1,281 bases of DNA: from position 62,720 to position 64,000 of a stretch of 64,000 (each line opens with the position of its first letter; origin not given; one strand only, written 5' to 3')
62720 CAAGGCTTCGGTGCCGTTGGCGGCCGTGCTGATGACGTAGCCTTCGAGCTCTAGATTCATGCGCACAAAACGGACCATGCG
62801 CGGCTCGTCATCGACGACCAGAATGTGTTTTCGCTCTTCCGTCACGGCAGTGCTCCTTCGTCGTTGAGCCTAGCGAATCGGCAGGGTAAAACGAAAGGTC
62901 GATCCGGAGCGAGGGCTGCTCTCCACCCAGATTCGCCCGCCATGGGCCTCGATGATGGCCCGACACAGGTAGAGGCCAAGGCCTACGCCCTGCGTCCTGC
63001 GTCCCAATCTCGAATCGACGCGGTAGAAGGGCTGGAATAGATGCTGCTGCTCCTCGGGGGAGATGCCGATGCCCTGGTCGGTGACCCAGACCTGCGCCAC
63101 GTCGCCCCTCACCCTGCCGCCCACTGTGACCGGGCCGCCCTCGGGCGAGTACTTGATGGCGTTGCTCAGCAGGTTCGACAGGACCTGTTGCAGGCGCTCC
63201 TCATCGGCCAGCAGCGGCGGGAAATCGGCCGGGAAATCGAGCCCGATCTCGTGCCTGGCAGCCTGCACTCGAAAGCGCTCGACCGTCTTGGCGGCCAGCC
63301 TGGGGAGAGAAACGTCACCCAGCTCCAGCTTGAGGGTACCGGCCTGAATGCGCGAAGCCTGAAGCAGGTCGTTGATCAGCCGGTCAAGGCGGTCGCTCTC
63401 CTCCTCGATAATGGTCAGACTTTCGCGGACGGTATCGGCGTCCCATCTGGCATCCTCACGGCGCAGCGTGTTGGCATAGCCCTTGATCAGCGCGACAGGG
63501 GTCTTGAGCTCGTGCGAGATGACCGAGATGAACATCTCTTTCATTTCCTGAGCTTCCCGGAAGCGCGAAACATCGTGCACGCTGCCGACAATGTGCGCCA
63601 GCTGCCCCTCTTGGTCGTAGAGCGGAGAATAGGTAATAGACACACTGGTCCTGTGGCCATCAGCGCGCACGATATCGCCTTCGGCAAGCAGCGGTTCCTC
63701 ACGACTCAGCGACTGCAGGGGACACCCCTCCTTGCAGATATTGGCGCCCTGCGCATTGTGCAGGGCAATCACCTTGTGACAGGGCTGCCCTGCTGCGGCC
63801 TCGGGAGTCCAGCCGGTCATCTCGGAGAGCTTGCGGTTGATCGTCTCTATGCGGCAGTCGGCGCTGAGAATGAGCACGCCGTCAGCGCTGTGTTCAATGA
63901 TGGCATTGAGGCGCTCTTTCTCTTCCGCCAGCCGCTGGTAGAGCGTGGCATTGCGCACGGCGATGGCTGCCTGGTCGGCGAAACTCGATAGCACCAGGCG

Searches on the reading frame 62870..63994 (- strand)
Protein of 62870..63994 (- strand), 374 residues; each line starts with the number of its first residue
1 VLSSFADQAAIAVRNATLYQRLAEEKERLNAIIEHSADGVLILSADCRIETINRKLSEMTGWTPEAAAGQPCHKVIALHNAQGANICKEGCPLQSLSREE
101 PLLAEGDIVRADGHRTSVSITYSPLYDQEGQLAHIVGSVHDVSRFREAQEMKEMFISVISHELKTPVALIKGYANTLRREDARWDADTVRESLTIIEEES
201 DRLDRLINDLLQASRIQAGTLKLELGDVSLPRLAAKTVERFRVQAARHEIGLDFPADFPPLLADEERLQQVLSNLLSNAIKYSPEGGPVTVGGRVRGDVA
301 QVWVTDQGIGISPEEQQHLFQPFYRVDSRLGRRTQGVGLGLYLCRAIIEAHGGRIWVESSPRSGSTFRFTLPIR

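Call 43: find_encoding_contigs(protein=window:62870-63994:-, flank=10000, max_places=3)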
Protein window:62870-63994:- (374 aa): no gene with exactly this product is on record in the collection.
